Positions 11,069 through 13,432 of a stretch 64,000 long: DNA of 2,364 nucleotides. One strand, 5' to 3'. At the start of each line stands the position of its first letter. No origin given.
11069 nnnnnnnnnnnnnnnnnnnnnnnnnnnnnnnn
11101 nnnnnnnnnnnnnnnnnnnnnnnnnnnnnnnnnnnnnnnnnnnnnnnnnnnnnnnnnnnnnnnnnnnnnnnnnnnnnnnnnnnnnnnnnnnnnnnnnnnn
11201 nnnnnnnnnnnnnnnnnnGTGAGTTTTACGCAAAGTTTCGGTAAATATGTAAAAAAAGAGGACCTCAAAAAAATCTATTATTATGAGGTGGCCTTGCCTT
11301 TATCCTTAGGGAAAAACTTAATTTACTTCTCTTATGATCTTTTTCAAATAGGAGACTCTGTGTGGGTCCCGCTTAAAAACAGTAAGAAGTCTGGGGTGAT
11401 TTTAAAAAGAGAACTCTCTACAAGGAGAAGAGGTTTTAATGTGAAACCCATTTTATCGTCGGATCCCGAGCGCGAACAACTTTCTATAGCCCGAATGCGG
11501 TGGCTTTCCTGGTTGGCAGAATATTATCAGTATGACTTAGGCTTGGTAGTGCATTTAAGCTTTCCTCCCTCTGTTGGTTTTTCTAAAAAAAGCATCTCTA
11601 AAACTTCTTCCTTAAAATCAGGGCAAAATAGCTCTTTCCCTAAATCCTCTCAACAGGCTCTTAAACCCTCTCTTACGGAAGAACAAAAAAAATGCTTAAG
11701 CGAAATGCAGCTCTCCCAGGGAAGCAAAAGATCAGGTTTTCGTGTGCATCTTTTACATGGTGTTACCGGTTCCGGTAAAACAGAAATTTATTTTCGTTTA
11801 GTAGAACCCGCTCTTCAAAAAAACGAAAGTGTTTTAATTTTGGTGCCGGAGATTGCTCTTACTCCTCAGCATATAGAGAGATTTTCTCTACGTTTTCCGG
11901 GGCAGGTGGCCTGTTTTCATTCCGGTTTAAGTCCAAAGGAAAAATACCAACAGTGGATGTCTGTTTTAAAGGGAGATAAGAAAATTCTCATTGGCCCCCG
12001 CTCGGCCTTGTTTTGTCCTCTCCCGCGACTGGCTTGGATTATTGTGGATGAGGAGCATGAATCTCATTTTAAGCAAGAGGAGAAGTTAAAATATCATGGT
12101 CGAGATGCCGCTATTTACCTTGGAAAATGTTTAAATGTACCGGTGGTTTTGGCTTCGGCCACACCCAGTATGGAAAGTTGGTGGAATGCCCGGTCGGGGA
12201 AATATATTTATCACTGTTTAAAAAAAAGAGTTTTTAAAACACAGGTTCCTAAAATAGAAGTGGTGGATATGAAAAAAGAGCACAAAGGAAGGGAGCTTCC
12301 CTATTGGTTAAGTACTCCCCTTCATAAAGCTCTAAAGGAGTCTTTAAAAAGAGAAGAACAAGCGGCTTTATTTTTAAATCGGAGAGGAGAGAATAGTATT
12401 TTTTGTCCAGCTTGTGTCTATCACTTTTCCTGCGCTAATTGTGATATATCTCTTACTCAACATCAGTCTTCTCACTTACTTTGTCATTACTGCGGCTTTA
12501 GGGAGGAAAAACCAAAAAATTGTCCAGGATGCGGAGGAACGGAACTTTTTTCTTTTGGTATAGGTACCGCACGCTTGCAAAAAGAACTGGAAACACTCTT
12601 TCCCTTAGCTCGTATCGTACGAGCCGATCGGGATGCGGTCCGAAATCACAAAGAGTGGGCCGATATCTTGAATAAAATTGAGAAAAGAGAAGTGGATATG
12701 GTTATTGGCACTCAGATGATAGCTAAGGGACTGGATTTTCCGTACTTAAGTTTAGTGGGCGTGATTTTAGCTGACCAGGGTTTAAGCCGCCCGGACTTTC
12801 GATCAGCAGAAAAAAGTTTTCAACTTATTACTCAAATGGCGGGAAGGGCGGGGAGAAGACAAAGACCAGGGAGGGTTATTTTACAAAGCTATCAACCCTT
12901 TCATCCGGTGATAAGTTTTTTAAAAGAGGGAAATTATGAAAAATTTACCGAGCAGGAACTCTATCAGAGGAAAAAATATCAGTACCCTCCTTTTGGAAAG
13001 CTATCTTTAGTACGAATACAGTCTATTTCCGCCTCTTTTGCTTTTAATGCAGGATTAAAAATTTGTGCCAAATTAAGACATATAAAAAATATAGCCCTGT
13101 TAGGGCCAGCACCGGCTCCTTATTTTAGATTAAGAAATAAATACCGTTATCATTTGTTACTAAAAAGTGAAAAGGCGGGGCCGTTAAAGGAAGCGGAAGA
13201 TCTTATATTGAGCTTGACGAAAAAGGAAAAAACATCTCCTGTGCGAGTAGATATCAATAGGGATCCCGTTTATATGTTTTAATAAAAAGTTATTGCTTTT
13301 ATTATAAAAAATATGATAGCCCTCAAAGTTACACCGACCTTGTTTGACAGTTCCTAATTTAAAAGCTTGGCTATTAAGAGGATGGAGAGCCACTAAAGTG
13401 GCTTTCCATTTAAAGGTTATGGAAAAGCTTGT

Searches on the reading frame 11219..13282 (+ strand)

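Call 96: search_protein_families(library=pfam, proteins=[window:11219-13282:+], max_evalue=0.00001)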
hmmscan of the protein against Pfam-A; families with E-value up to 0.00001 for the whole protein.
window:11219-13282:+ (687 aa): 6 families
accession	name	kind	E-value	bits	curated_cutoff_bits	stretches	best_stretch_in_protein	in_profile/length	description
PF18074.6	PriA_C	-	2.2e-15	57.7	26.9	1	591-683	1-95/95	Primosomal protein N C-terminal domain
PF00270.35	DEAD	-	5.8e-15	55.9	26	1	177-317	17-161/167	DEAD/DEAH box helicase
PF04851.21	ResIII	-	3.7e-12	46.9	22.5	1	151-290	3-146/164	Type III restriction enzyme, res subunit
PF17764.6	PriA_3primeBD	-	1.3e-09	38.2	22.7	1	23-116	1-96/96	3'DNA-binding domain (3'BD)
PF00271.37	Helicase_C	-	9e-08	32.8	23.5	0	476-547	50-109/110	Helicase conserved C-terminal domain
PF18319.7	Zn_ribbon_PriA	-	9.1e-07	29.2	26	1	405-429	1-26/27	PriA DNA helicase Cys-rich region (CRR) domain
